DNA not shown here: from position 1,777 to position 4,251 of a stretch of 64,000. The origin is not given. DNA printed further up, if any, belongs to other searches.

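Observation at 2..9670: Multi-hydrolase cluster without export signals, headed by a tail-anchored vWA protein: a candidate uncharacterised effector or conflict system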

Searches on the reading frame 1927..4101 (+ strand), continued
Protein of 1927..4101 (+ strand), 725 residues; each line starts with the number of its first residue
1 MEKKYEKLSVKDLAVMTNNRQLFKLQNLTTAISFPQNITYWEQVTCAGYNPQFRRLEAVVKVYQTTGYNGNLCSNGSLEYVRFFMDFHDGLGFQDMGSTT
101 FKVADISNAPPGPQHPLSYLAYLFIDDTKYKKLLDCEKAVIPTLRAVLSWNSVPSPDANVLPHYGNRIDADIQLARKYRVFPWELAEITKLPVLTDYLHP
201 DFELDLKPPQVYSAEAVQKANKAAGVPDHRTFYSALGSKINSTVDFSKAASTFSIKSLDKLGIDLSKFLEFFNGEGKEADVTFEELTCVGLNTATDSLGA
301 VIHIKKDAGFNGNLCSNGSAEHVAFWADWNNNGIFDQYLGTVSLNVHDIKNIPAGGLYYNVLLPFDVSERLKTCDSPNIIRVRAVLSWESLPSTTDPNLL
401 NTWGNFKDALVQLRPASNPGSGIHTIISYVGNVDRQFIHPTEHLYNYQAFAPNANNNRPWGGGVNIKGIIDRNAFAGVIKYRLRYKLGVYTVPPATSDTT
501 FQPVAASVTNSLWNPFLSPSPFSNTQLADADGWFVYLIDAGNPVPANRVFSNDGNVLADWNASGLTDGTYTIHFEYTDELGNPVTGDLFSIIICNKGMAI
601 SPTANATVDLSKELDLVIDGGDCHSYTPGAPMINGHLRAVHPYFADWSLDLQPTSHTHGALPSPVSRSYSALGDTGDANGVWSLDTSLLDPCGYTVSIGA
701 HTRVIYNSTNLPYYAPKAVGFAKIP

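Call 27: find_encoding_contigs(protein=P0169, flank=10000, max_places=2)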
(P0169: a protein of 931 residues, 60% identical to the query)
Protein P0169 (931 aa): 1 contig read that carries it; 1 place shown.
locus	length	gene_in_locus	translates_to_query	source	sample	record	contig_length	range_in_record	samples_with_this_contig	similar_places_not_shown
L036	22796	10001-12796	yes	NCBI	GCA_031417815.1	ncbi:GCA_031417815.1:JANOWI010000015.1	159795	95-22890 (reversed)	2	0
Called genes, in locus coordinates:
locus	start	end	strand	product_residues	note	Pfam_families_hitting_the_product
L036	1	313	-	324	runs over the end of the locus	PF08240:ADH_N, PF00107:ADH_zinc_N, PF13602:ADH_zinc_N_2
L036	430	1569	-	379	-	PF01244:Peptidase_M19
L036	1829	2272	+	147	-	PF01047:MarR, PF12802:MarR_2, PF13463:HTH_27, PF13412:HTH_24 (faint), PF01325:Fe_dep_repress (weak)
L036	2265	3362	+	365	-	PF25919:BSH_CusB (faint), PF25917:BSH_RND, PF25990:Beta-barrel_YknX (faint), PF25963:Beta-barrel_AAEA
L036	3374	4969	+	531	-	PF00083:Sugar_tr, PF07690:MFS_1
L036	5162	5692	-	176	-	-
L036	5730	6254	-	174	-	-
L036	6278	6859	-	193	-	-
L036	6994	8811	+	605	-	PF00009:GTP_EFTU, PF00071:Ras (weak), PF03144:GTP_EFTU_D2 (weak), PF14492:EFG_III (weak), PF00679:EFG_C, PF06421:LepA_C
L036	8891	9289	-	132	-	PF01850:PIN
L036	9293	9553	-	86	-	-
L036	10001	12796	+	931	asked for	PF00264:Tyrosinase, PF00092:VWA (weak), PF13519:VWA_2 (weak)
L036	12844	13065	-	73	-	-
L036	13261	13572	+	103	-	-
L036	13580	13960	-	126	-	PF08755:YccV-like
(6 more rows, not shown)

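Call 29: fold_search(model_id=the predicted structure, library=pdb)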
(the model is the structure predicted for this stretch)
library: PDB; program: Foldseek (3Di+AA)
matches with E <= 10: 1496; with E <= 0.001: 199
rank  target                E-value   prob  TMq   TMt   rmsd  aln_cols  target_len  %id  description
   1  7q61_A                9.8e-10  1.00  0.13  0.09  24.8       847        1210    6  Structure of TEV conjugated A2ML1 (A2ML1-TC) (released 2022-04-20)
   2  7c7u_A                1.2e-09  1.00  0.12  0.14  23.5       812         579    8  Biofilm associated protein - BSP domain (released 2021-05-12)
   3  7c7u_B                1.9e-09  1.00  0.12  0.13  25.3       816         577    7  Biofilm associated protein - BSP domain (released 2021-05-12)
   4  9u62_E                4.2e-09  1.00  0.14  0.09  27.1       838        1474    8  AP pathways C3 convertase C3bBbP and C3 complex (released 2026-01-14)
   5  7q62_A                1.5e-08  1.00  0.15  0.10  25.4       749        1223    9  Structure of TEV cleaved A2ML1 dimer (A2ML1-TT dimer) (released 2022-04-20)
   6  7q5z                  1.7e-08  1.00  0.16  0.10  23.4       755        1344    9  Cryo-EM structure of native human A2ML1 (released 2022-04-20)
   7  7voo_A                2.4e-08  1.00  0.13  0.09  26.4       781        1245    7  Induced alpha-2-macroglobulin monomer (released 2022-10-19)
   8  9u5z_E                2.5e-08  0.87  0.11  0.06  29.0       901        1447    9  C3 convertases zymogen C4b2 in activation state (released 2026-01-14)
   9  9u60_E                3.0e-08  0.72  0.09  0.05  28.9       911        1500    9  C3 convertases zymogen C4b2 in loading state (released 2026-01-14)
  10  9fx2                  3.3e-08  0.99  0.12  0.08  24.6       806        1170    6  Structure of methylamine activated CD109 (released 2025-03-19)
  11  7s62                  3.3e-08  0.99  0.14  0.09  30.0       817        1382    9  Locally refined protomer structure of native-form oocyte/egg Alpha-2-Macroglobulin (A2Moo) tetramer (released 2022-01-05)
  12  9u61_E                3.9e-08  0.97  0.12  0.07  25.6       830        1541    9  CP/MBL pathways C3 convertase C4b2a and C3 complex (released 2026-01-14)
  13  7q1y_A                7.0e-08  1.00  0.15  0.10  23.8       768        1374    8  X-ray structure of human A2ML1 (released 2022-04-20)
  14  2yn5_B                1.0e-07  1.00  0.16  0.33  17.3       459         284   12  Structural insight into the giant calcium-binding adhesin SiiE: implications for the adhesion of Salmonella enterica t (released 2013-04-03)
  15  2yn5_A                1.1e-07  1.00  0.16  0.34  16.5       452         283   11  Structural insight into the giant calcium-binding adhesin SiiE: implications for the adhesion of Salmonella enterica t (released 2013-04-03)
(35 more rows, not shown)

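Call 41: search_protein_families(library=pfam, proteins=[L005:8229-9536:+, L005:13338-14870:+, L005:14920-15429:+], max_evalue=0.01)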
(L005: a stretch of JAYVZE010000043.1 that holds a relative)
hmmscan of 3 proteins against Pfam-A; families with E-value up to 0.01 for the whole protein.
L005:8229-9536:+ (436 aa): 5 families
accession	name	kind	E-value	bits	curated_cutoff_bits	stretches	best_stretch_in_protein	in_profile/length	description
PF00413.30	Peptidase_M10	-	1e-50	172.2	24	1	138-294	1-159/159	Matrixin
PF01471.23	PG_binding_1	-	6e-15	55.6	23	1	47-119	2-57/57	Putative peptidoglycan binding domain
PF18508.7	zf_C2H2_13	-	0.00052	20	26.5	0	395-405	14-24/42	Zinc finger domain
PF01400.30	Astacin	-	0.0025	17.9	22.5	0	247-263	79-95/189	Astacin (Peptidase family M12A)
PF21349.2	RUBY_RBDX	-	0.0052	16.7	26.5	0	305-323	3-21/30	Rubrerythrin, rubredoxin-like domain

L005:13338-14870:+ (511 aa): 1 family
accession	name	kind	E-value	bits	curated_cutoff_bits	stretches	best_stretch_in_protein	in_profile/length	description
PF00144.29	Beta-lactamase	-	5.5e-29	101.8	27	1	62-322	18-306/329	Beta-lactamase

L005:14920-15429:+ (170 aa): 3 families
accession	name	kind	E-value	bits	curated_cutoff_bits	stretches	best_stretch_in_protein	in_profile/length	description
PF03232.19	COQ7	-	6.4e-07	29.6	23.5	1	9-138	5-137/169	Ubiquinone biosynthesis protein COQ7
PF02915.23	Rubrerythrin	-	1.8e-06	28.8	22.8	0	100-151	9-59/137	Rubrerythrin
PF05974.18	DUF892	-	0.0023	18.4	23.7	0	3-140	2-145/159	Domain of unknown function (DUF892)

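Call 63: find_related_loci(query=L001:6927-9770:+, collection=viral_contigs, flank=10000)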
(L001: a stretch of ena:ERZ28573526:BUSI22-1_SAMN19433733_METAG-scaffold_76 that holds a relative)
Query L001:6927-9770:+ (948 aa) in viral_contigs; peptide patterns used: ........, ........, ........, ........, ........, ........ (x = any residue, [..] = any of these).
5 stretches matched a pattern, but none encodes a relative of the query by tblastn (E <= 1e-3).

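Call 64: find_related_loci(query=A1, collection=viral_contigs, flank=10000)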
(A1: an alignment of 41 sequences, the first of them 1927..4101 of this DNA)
Query A1 (725 aa) in viral_contigs; peptide patterns used: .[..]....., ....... (x = any residue, [..] = any of these).
43 stretches matched a pattern, but none encodes a relative of the query by tblastn (E <= 1e-3).

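Call 65: find_encoding_contigs(protein=P0175, flank=8000, max_places=3)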
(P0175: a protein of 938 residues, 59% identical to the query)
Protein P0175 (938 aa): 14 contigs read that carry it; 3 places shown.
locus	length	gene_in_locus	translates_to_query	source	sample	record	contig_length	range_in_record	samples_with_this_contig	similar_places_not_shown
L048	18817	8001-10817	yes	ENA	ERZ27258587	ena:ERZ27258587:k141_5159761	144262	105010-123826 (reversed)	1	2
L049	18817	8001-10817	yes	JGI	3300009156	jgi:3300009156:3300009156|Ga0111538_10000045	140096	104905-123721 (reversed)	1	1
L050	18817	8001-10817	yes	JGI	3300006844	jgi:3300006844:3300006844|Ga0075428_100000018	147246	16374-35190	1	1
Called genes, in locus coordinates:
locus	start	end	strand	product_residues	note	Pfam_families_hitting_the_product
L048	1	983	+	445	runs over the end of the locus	PF07635:PSCyt1, PF24807:WD40_CDC20-Fz, PF23381:Beta-prop_IFT122_1st, PF25174:Beta-prop_THOC3, PF25175:Beta-prop_WDR5, PF25173:Beta-prop_WDR3_1st, PF23381:Beta-prop_IFT122_1st, PF25172:Beta-prop_WDR3_2nd, +33 more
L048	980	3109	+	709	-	-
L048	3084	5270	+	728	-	PF07583:PSCyt2, PF07587:PSD1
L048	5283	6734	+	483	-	PF07394:DUF1501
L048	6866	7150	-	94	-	-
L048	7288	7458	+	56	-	-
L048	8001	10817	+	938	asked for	PF00264:Tyrosinase, PF00092:VWA (weak), PF13519:VWA_2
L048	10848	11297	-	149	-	PF03724:META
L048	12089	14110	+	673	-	PF13442:Cytochrome_CBB3 (weak), PF01011:PQQ, PF13360:PQQ_2, PF13570:Beta-prop_ACSF4, PF13360:PQQ_2 (weak)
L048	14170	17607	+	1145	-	PF13620:CarboxypepD_reg, PF13715:CarbopepD_reg_2 (faint), PF25183:OMP_b-brl_4, PF00593:TonB_dep_Rec_b-barrel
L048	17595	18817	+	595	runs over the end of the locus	PF06283:ThuA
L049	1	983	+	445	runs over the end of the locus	PF07635:PSCyt1, PF24807:WD40_CDC20-Fz, PF23381:Beta-prop_IFT122_1st, PF25174:Beta-prop_THOC3, PF25175:Beta-prop_WDR5, PF25173:Beta-prop_WDR3_1st, PF23381:Beta-prop_IFT122_1st, PF25172:Beta-prop_WDR3_2nd, +33 more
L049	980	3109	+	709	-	-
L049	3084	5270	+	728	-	PF07583:PSCyt2, PF07587:PSD1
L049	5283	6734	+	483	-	PF07394:DUF1501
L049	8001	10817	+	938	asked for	PF00264:Tyrosinase, PF00092:VWA (weak), PF13519:VWA_2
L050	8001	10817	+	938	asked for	PF00264:Tyrosinase, PF00092:VWA (weak), PF13519:VWA_2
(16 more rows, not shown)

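Call 66: find_encoding_contigs(protein=P0172, flank=8000, max_places=2)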
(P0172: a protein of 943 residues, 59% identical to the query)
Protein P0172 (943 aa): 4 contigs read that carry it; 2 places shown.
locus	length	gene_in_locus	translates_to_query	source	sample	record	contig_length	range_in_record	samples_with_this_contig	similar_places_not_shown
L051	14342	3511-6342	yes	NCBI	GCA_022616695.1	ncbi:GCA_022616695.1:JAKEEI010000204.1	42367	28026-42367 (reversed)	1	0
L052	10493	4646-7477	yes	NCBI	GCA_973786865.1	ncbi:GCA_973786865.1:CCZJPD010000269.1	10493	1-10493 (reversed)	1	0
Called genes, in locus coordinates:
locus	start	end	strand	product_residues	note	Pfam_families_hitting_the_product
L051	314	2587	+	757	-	PF00069:Pkinase, PF07714:PK_Tyr_Ser-Thr, PF03109:ABC1 (weak), PF00072:Response_reg, PF13487:HD_5, PF01966:HD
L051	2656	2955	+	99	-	-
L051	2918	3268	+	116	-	-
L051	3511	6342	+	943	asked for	PF00264:Tyrosinase, PF13519:VWA_2 (weak)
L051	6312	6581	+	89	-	-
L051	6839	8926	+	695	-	PF00078:RVT_1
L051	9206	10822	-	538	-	PF05731:TROVE (weak), PF25045:vWA_Ro60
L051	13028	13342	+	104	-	-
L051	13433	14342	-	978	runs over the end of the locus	PF00069:Pkinase, PF07714:PK_Tyr_Ser-Thr, PF00069:Pkinase, PF13374:TPR_10 (faint), PF10952:DUF2753 (faint), PF00515:TPR_1 (faint), PF13181:TPR_8 (faint), PF24885:TPR_NPHP3 (weak), +1 more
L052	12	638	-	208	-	PF13358:DDE_3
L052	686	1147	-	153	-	PF13384:HTH_23, PF13518:HTH_28 (weak), PF13551:HTH_29, PF13565:HTH_32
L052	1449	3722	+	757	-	PF00069:Pkinase, PF07714:PK_Tyr_Ser-Thr, PF03109:ABC1 (weak), PF00072:Response_reg, PF13487:HD_5, PF01966:HD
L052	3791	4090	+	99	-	-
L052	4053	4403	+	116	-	-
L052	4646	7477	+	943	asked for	PF00264:Tyrosinase, PF13519:VWA_2 (weak)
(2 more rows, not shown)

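Call 71: search_protein_families(library=phrogs, proteins=[window:1927-4101:+, L001:5129-5824:+, L001:5861-6676:+, L001:3758-4093:+, L001:2568-3755:+, L001:463-2136:+], max_evalue=0.01)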
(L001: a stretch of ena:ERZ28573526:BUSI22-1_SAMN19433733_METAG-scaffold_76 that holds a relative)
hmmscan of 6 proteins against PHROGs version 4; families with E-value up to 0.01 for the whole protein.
window:1927-4101:+ (725 aa): 0 families

L001:5129-5824:+ (232 aa): 0 families

L001:5861-6676:+ (272 aa): 0 families

L001:3758-4093:+ (112 aa): 0 families

L001:2568-3755:+ (396 aa): 0 families

L001:463-2136:+ (558 aa): 0 families

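Call 72: fold_search(model_id=the predicted structure, library=viral)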
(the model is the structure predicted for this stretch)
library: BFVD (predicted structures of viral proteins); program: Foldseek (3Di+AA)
matches with E <= 10: 1044; with E <= 0.001: 135
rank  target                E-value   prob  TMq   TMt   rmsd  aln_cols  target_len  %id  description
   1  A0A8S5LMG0            3.4e-10  1.00  0.18  0.27  43.2       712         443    9  Uncharacterized protein [Siphoviridae sp. ctDuC3]
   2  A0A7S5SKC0            3.1e-09  1.00  0.15  0.14  36.2       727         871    8  (no name in the UniProt tables at hand)
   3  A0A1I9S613            3.9e-09  1.00  0.15  0.22  37.2       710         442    6  (no name in the UniProt tables at hand)
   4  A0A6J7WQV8            6.0e-09  1.00  0.14  0.09  32.9       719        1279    9  Uncharacterized protein [uncultured Caudovirales phage]
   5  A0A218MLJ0            7.1e-09  0.97  0.11  0.10  60.9       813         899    9  Uncharacterized protein [uncultured virus]
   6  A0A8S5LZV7            1.3e-08  1.00  0.15  0.21  41.5       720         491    8  Uncharacterized protein [Caudovirales sp. ct7oE3]
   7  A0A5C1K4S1            1.4e-08  1.00  0.13  0.12  32.7       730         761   10  (no name in the UniProt tables at hand)
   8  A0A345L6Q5            2.6e-08  1.00  0.20  0.29  14.0       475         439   11  Uncharacterized protein [Serratia phage Scapp]
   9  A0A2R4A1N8            2.9e-08  1.00  0.17  0.17  39.7       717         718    8  (no name in the UniProt tables at hand)
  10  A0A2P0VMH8            4.7e-08  1.00  0.16  0.10  28.1       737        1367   10  Putative fibronectin type III domain-containing protein [Tetraselmis virus 1]
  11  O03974                8.5e-08  1.00  0.18  0.23  38.5       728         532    8  (no name in the UniProt tables at hand)
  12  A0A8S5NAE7            1.1e-07  1.00  0.13  0.19  21.1       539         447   10  Uncharacterized protein (Fragment) [Siphoviridae sp. ctu3K14]
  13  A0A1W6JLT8            1.2e-07  1.00  0.15  0.17  40.8       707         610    7  Tail protein [Lactococcus phage AM8]
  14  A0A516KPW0            1.5e-07  1.00  0.17  0.18  38.0       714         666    8  (no name in the UniProt tables at hand)
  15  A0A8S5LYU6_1          1.5e-07  0.97  0.12  0.10  22.1       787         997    8  DUF1566 domain-containing protein [Siphoviridae sp. ctkcl3]
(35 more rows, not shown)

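Call 73: search_dna_similar(query=L001:6927-9770:+, collection=plasmids, mode=protein, max_evalue=1e-20, max_rows=15)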
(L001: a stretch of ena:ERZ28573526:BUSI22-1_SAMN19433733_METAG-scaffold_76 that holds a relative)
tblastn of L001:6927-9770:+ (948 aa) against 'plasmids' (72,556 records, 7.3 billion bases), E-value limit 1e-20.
Records with a match: 6; places in all: 6; records where one place covers at least 80% of the query: 0.
Best place of each record, by identity: 60-80% 3; <60% 3.
By first word of the organism name: Variovorax 2; Haloarcula 1; Caballeronia 1; Rhodococcus 1; Microvirga 1.
By predicted mobility (MOB-suite, as given by PLSDB): non-mobilizable 4; mobilizable 2.
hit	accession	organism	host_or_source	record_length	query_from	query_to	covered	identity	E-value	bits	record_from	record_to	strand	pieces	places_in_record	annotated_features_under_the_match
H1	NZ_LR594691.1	Variovorax sp. WDL1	linuron-contaminated soil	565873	1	376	40%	60.8%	3e-119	409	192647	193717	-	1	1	FG-GAP-like repeat-containing protein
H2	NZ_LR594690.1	Variovorax sp. WDL1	linuron-contaminated soil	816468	1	376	40%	60.8%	3e-119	409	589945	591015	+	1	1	FG-GAP-like repeat-containing protein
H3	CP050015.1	Haloarcula sp. JP-L23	-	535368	211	886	71%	33.0%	5e-83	301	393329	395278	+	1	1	VWA domain-containing protein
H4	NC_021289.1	Caballeronia insecticola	-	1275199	342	882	57%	40.0%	1e-82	300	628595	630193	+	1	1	none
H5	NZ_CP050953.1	Rhodococcus sp. DMU1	cell culture,activated sludge in our lab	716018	1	323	34%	64.2%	2e-115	398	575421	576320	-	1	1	RICIN domain-containing protein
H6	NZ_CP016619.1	Microvirga ossetica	Vicia alpestris,cell culture,nodules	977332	201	887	72%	28.1%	2e-55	217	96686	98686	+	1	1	tyrosinase family protein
